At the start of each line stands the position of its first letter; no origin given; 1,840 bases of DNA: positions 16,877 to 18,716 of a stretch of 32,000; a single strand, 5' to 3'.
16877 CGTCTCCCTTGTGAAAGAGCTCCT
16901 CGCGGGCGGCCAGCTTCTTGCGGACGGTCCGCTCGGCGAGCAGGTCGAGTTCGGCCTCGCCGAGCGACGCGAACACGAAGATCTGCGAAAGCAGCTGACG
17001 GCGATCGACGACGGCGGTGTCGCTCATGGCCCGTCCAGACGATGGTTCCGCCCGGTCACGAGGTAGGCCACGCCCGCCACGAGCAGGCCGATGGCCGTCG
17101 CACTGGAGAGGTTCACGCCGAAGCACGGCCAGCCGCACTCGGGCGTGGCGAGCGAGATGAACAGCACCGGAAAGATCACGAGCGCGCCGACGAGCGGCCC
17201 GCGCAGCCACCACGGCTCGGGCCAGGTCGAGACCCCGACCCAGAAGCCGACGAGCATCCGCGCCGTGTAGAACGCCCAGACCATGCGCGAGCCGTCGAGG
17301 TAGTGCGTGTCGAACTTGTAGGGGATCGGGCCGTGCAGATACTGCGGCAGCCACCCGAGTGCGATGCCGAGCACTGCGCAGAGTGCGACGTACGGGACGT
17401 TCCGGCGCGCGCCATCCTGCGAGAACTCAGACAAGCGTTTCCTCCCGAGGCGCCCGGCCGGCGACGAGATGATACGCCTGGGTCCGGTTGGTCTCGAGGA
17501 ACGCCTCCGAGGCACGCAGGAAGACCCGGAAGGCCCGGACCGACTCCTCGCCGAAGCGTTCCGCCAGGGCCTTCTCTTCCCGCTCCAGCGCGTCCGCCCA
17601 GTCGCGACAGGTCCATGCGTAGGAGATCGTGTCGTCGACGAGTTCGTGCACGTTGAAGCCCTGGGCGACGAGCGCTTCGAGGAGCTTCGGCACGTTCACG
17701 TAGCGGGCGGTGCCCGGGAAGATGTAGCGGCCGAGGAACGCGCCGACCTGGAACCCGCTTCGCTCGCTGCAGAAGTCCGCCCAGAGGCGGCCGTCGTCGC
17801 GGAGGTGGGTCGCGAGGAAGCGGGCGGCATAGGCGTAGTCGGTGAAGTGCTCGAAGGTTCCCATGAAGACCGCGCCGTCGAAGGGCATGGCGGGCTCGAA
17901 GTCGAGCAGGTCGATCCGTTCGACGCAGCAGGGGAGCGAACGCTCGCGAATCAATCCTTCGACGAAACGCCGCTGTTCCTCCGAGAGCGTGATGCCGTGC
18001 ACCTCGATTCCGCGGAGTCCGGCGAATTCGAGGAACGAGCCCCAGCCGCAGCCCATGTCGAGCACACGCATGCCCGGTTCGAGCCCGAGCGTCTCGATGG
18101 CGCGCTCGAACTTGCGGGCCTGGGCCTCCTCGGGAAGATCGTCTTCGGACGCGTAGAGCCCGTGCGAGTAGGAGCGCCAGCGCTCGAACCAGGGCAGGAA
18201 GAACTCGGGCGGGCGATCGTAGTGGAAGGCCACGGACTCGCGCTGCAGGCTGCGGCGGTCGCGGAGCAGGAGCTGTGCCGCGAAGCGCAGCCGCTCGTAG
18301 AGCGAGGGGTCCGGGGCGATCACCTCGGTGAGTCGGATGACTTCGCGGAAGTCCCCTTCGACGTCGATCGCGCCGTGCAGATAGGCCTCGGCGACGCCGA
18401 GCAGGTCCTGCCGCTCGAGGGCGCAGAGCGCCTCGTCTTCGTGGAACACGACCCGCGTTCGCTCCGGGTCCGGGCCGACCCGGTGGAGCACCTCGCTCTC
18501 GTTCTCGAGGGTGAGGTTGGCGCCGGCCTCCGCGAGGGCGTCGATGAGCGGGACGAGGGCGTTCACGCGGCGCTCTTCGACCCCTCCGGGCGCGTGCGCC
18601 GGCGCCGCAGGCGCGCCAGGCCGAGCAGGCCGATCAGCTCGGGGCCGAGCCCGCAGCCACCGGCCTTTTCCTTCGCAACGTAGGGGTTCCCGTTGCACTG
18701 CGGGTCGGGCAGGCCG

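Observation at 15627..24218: Giant gene, methyltransferase, 4-TM protein and Crp regulator chained by overlapping stop/start codons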

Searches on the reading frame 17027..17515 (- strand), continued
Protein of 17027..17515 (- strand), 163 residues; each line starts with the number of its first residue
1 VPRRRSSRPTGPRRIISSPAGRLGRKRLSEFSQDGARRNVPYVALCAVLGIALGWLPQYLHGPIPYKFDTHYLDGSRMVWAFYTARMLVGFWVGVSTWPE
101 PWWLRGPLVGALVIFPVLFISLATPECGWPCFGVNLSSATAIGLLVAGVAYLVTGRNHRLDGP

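Call 44: find_encoding_contigs(protein=P0013, flank=10000, max_places=2)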
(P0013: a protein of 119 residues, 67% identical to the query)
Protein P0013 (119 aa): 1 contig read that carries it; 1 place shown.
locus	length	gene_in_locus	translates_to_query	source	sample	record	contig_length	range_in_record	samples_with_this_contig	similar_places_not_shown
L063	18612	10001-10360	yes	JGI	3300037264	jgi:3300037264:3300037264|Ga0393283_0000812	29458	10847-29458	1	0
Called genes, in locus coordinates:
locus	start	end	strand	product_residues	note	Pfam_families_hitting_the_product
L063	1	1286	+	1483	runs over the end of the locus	PF00211:Guanylate_cyc, PF13191:AAA_16, PF13401:AAA_22 (faint), PF00211:Guanylate_cyc, PF13191:AAA_16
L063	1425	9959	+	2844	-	-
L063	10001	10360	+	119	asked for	-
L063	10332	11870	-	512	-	PF20154:LNT_N, PF00795:CN_hydrolase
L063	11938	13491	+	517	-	PF02310:B12-binding, PF04055:Radical_SAM, PF13282:DUF4070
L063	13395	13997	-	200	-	-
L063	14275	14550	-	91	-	PF00578:AhpC-TSA (weak), PF08534:Redoxin (weak)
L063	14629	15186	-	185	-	-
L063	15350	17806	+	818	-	-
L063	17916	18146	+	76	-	-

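Call 45: search_protein_families(library=ncbifam, proteins=[L058:4308-5840:+, L061:9185-10762:+, L063:11938-13491:+, L061:7578-9152:-], max_evalue=0.00001)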
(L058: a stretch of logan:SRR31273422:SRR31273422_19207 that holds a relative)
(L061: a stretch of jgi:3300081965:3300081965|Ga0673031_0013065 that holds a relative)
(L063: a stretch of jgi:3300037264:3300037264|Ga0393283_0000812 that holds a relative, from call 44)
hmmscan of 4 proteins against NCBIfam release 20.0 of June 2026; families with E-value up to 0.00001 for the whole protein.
L058:4308-5840:+ (510 aa): 16 families
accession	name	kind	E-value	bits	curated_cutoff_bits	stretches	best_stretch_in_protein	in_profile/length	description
TIGR04479.1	bcpD_PhpK_rSAM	subfamily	7.1e-20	70.8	600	1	166-342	241-410/504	PhpK family radical SAM P-methyltransferase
TIGR04013.1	B12_SAM_MJ_1487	hypoth_equivalog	5.6e-19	68.2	251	1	64-202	42-187/382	TIGR04013 family B12-binding domain/radical SAM domain-containing protein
TIGR04072.2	rSAM_ladder_B12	equivalog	2.8e-18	65.8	360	1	82-372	87-381/443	lipid biosynthesis B12-binding/radical SAM protein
NF050148.1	rSAM_ApyD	equivalog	7.8e-18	64.2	750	1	136-362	167-392/645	RiPP biosynthesis radical SAM protein ApyD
TIGR04367.1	HpnR_B12_rSAM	equivalog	2.3e-16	59.4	650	1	168-336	188-347/490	hopanoid C-3 methylase HpnR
NF033070.1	rSAM_AprD4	equivalog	5.3e-16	58.5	500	1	168-367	198-394/456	AprD4 family radical SAM diol-dehydratase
TIGR03471.1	HpnJ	equivalog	9.1e-15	54.5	577.6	1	165-371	196-395/472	hopanoid biosynthesis associated radical SAM protein HpnJ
TIGR04014.1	B12_SAM_MJ_0865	equivalog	1.3e-14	53.8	360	1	170-362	164-357/434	methyl-coenzyme M reductase glutamine C-methyltransferase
TIGR02026.1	BchE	equivalog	3.1e-13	49.4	481.35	1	168-339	196-363/497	magnesium-protoporphyrin IX monomethyl ester anaerobic oxidative cyclase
NF045585.1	rSAM_slr0320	equivalog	1.5e-12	46.9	775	1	164-314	233-380/511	photosystem II high light acclimation radical SAM protein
TIGR04295.1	B12_rSAM_oligo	hypoth_equivalog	4.2e-12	45.5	400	1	169-261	203-291/422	TIGR04295 family B12-binding domain-containing radical SAM protein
NF040542.1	rSAM_RCCLKC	equivalog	4.7e-12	45.8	450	1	146-343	160-352/423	arsinothricin biosynthesis radical SAM protein ArsL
TIGR03975.1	rSAM_ocin_1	subfamily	5.3e-10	38.4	281.85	1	64-339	127-428/606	RiPP maturation radical SAM C-methyltransferase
NF033712.0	B12_rSAM_KedN5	subfamily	9.5e-10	37.3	700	1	164-331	193-360/624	KedN5 family methylcobalamin-dependent radical SAM C-methyltransferase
NF038361.1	rSAM_Sden_1168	equivalog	1.4e-08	33.8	575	1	166-366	282-476/560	Sden_1168 family B12-binding radical SAM P-methyltransferase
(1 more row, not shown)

L061:9185-10762:+ (525 aa): 16 families
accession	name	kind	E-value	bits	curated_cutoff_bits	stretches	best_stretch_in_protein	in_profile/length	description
TIGR04479.1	bcpD_PhpK_rSAM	subfamily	8.5e-23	80.5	600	1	166-343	241-411/504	PhpK family radical SAM P-methyltransferase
TIGR04013.1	B12_SAM_MJ_1487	hypoth_equivalog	1e-18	67.4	251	1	65-211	43-196/382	TIGR04013 family B12-binding domain/radical SAM domain-containing protein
TIGR04072.2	rSAM_ladder_B12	equivalog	7.4e-18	64.4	360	1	80-374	85-383/443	lipid biosynthesis B12-binding/radical SAM protein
NF050148.1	rSAM_ApyD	equivalog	9.4e-18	63.9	750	1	134-360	165-390/645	RiPP biosynthesis radical SAM protein ApyD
TIGR04014.1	B12_SAM_MJ_0865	equivalog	8.4e-17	61.1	360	1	169-362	163-357/434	methyl-coenzyme M reductase glutamine C-methyltransferase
NF033070.1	rSAM_AprD4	equivalog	9.7e-17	61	500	1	147-387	169-411/456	AprD4 family radical SAM diol-dehydratase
TIGR03471.1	HpnJ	equivalog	1.5e-16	60.3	577.6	1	165-374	196-398/472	hopanoid biosynthesis associated radical SAM protein HpnJ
TIGR04367.1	HpnR_B12_rSAM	equivalog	9.8e-16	57.3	650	1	168-298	188-311/490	hopanoid C-3 methylase HpnR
NF045585.1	rSAM_slr0320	equivalog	1.5e-13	50.1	775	1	164-314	233-380/511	photosystem II high light acclimation radical SAM protein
NF038361.1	rSAM_Sden_1168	equivalog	5.4e-11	41.7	575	1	166-369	282-479/560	Sden_1168 family B12-binding radical SAM P-methyltransferase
TIGR03975.1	rSAM_ocin_1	subfamily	5.4e-11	41.7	281.85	1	165-337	260-426/606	RiPP maturation radical SAM C-methyltransferase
TIGR02026.1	BchE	equivalog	9.6e-10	37.9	481.35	1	166-355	194-379/497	magnesium-protoporphyrin IX monomethyl ester anaerobic oxidative cyclase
NF040542.1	rSAM_RCCLKC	equivalog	2.9e-09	36.6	450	1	169-321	183-330/423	arsinothricin biosynthesis radical SAM protein ArsL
TIGR04295.1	B12_rSAM_oligo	hypoth_equivalog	7.8e-09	34.7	400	1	169-289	203-310/422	TIGR04295 family B12-binding domain-containing radical SAM protein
NF040546.1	rSAM_CUAEP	equivalog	6.3e-08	31.7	500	1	41-320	23-320/468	CUAEP/CCAEP-tail radical SAM (seleno)protein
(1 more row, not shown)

L063:11938-13491:+ (517 aa): 15 families
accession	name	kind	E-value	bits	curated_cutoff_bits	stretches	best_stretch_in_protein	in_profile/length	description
TIGR04013.1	B12_SAM_MJ_1487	hypoth_equivalog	6.6e-19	68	251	1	63-211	41-196/382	TIGR04013 family B12-binding domain/radical SAM domain-containing protein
TIGR04479.1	bcpD_PhpK_rSAM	subfamily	1.3e-18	66.6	600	1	166-344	241-412/504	PhpK family radical SAM P-methyltransferase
TIGR04072.2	rSAM_ladder_B12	equivalog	2.1e-17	62.9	360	1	83-372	88-381/443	lipid biosynthesis B12-binding/radical SAM protein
NF050148.1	rSAM_ApyD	equivalog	8.2e-17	60.8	750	1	92-366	103-396/645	RiPP biosynthesis radical SAM protein ApyD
TIGR03471.1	HpnJ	equivalog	2.1e-16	59.9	577.6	1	165-374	196-398/472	hopanoid biosynthesis associated radical SAM protein HpnJ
TIGR04367.1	HpnR_B12_rSAM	equivalog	2.2e-14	52.9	650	1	168-326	188-338/490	hopanoid C-3 methylase HpnR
TIGR04014.1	B12_SAM_MJ_0865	equivalog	3.6e-13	49.1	360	0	263-360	259-355/434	methyl-coenzyme M reductase glutamine C-methyltransferase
TIGR03975.1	rSAM_ocin_1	subfamily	1.7e-12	46.6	281.85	1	165-339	260-428/606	RiPP maturation radical SAM C-methyltransferase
TIGR02026.1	BchE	equivalog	1.6e-11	43.8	481.35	1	169-348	197-372/497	magnesium-protoporphyrin IX monomethyl ester anaerobic oxidative cyclase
TIGR04295.1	B12_rSAM_oligo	hypoth_equivalog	1.2e-10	40.7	400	1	168-362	202-383/422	TIGR04295 family B12-binding domain-containing radical SAM protein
NF040542.1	rSAM_RCCLKC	equivalog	1.6e-10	40.7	450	1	169-322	183-331/423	arsinothricin biosynthesis radical SAM protein ArsL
NF045585.1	rSAM_slr0320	equivalog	4.2e-10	38.7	775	1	163-313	232-379/511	photosystem II high light acclimation radical SAM protein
NF033070.1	rSAM_AprD4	equivalog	5.5e-10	38.7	500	1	98-377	124-404/456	AprD4 family radical SAM diol-dehydratase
NF040546.1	rSAM_CUAEP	equivalog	6e-08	31.8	500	1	32-342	13-342/468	CUAEP/CCAEP-tail radical SAM (seleno)protein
NF038361.1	rSAM_Sden_1168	equivalog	9.6e-08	31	575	1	165-367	281-477/560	Sden_1168 family B12-binding radical SAM P-methyltransferase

L061:7578-9152:- (524 aa): 2 families
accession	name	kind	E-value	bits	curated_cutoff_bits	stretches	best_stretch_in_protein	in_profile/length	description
TIGR00546.1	lnt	equivalog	5.6e-73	246.4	132.9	1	62-464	17-394/395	apolipoprotein N-acyltransferase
NF008934.0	PRK12291.1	equivalog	6e-08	32.4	427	1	234-373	193-327/419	apolipoprotein N-acyltransferase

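Call 52: search_protein_families(library=pfam, proteins=[L063:1425-9959:+], max_evalue=10)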
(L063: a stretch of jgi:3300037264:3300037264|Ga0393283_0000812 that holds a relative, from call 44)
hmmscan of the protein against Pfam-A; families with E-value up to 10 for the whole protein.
L063:1425-9959:+ (2844 aa): 1 family
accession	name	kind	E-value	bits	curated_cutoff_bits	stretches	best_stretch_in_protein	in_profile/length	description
PF07676.18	PD40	-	0.0026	18.1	20.9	1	759-776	13-30/38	WD40-like Beta Propeller Repeat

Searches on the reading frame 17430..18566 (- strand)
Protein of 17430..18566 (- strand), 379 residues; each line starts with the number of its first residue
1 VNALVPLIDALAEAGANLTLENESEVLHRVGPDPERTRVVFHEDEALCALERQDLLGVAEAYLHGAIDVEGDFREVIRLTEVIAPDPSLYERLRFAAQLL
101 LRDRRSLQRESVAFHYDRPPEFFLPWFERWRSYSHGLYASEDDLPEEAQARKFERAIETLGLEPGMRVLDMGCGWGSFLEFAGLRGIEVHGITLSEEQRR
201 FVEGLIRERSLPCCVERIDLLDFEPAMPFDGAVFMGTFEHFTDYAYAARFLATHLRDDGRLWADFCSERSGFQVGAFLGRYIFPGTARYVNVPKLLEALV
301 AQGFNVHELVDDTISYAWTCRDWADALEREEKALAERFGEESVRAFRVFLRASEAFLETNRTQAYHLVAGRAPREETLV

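Call 5: search_protein_families(library=pfam, proteins=[window:17430-18566:-], max_evalue=0.01)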
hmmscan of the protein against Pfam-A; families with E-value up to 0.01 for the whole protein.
window:17430-18566:- (379 aa): 9 families
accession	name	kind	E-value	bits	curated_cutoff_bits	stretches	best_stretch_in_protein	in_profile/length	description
PF02353.26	CMAS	-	3.3e-41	141.9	27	1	108-365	6-271/273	Mycolic acid cyclopropane synthetase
PF13489.12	Methyltransf_23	-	8.4e-12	45.6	27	1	150-261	6-114/164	Methyltransferase domain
PF08241.18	Methyltransf_11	-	9.1e-09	36.3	21.2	1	169-262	1-94/95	Methyltransferase domain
PF13649.12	Methyltransf_25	-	1.8e-08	35.4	27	1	168-259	1-97/97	Methyltransferase domain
PF08242.18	Methyltransf_12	-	9.8e-08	33.1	30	1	169-261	1-98/98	Methyltransferase domain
PF25371.1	DUF7884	-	9.7e-05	23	27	1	35-78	33-76/90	Domain of unknown function (DUF7884)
PF01728.25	FtsJ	-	0.00038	20.9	24.1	1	151-203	7-59/181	FtsJ-like methyltransferase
PF07021.18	MetW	-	0.0016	18.5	21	1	162-197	11-47/193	Methionine biosynthesis protein MetW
PF13847.12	Methyltransf_31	-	0.0017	18.5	27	1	163-267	2-113/145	Methyltransferase domain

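Call 6: search_protein_families(library=ncbifam, proteins=[window:17430-18566:-], max_evalue=0.01)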
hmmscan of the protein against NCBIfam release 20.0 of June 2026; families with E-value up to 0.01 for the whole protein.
window:17430-18566:- (379 aa): 7 families
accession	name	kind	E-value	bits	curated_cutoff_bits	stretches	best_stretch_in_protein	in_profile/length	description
NF040703.1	cyclopro_CfaB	exception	3.8e-38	131.3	650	1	23-355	21-360/393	C17 cyclopropane fatty acid synthase CfaB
NF008686.0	PRK11705.1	equivalog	4.2e-36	124.8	400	1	43-370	43-371/383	cyclopropane fatty acyl phospholipid synthase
NF053839.1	CPFASynBruc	equivalog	1.1e-30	106.9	600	1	8-360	9-373/410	cyclopropane fatty acid synthase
NF040660.1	mycolic_MTase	equivalog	4.6e-25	88.7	390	1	110-356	6-268/283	cyclopropane mycolic acid synthase family methyltransferase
NF045667.1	MTase_DVU1556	equivalog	4.3e-07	29.6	155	1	154-313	12-169/213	DVU_1556 family methyltransferase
NF043040.1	corrin_prot_MT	hypoth_equivalog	0.00018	21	180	1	152-197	29-74/216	corrinoid protein-associated methyltransferase CpaM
TIGR01983.1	UbiG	equivalog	0.00066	19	102.95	1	161-261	49-149/228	bifunctional 2-polyprenyl-6-hydroxyphenol methylase/3-demethylubiquinol 3-O-methyltransferase UbiG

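Call 58: search_solved_structures(query=window:17430-18566:-, max_evalue=1e-10, show_alignments=2)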
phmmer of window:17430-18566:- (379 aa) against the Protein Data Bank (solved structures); distinct sequences matched with E-value up to 1e-10: 11.
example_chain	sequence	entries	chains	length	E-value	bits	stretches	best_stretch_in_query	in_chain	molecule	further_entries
7qos_A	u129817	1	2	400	5.4e-31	111.3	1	50-355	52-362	Cyclopropane-fatty-acyl-phospholipid synthase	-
5z9o_A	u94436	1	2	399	2e-27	99.5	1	36-373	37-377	Cyclopropane-fatty-acyl-phospholipid synthase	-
1kpi_A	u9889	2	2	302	1.9e-22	83.1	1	110-250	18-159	CYCLOPROPANE-FATTY-ACYL-PHOSPHOLIPID SYNTHASE 2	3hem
1kp9_A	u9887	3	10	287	2e-22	83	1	111-346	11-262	CYCLOPROPANE-FATTY-ACYL-PHOSPHOLIPID SYNTHASE 1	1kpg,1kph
1l1e_A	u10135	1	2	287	3.5e-21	79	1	111-335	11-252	mycolic acid synthase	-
1tpy_A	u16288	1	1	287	1.8e-20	76.6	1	110-330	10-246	methoxy mycolic acid synthase 2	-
6bqc_A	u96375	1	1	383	3.5e-20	75.7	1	53-371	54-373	Cyclopropane-fatty-acyl-phospholipid synthase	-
7l9u_A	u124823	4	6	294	1.3e-18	70.5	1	108-357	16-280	S-adenosylmethionine-dependent methyltransferase UmaA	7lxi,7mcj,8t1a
2fk7_A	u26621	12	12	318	2.2e-18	69.7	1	108-357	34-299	methoxy mycolic acid synthase 4 | Hydroxymycolate synthase MmaA4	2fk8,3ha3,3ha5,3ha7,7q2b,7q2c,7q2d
8raq_A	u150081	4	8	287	2.7e-13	53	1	114-349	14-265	Mycolic acid methyltransferase MmaA1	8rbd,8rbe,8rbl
9whw_B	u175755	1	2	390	1.1e-11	47.7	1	144-268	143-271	N-methyltransferase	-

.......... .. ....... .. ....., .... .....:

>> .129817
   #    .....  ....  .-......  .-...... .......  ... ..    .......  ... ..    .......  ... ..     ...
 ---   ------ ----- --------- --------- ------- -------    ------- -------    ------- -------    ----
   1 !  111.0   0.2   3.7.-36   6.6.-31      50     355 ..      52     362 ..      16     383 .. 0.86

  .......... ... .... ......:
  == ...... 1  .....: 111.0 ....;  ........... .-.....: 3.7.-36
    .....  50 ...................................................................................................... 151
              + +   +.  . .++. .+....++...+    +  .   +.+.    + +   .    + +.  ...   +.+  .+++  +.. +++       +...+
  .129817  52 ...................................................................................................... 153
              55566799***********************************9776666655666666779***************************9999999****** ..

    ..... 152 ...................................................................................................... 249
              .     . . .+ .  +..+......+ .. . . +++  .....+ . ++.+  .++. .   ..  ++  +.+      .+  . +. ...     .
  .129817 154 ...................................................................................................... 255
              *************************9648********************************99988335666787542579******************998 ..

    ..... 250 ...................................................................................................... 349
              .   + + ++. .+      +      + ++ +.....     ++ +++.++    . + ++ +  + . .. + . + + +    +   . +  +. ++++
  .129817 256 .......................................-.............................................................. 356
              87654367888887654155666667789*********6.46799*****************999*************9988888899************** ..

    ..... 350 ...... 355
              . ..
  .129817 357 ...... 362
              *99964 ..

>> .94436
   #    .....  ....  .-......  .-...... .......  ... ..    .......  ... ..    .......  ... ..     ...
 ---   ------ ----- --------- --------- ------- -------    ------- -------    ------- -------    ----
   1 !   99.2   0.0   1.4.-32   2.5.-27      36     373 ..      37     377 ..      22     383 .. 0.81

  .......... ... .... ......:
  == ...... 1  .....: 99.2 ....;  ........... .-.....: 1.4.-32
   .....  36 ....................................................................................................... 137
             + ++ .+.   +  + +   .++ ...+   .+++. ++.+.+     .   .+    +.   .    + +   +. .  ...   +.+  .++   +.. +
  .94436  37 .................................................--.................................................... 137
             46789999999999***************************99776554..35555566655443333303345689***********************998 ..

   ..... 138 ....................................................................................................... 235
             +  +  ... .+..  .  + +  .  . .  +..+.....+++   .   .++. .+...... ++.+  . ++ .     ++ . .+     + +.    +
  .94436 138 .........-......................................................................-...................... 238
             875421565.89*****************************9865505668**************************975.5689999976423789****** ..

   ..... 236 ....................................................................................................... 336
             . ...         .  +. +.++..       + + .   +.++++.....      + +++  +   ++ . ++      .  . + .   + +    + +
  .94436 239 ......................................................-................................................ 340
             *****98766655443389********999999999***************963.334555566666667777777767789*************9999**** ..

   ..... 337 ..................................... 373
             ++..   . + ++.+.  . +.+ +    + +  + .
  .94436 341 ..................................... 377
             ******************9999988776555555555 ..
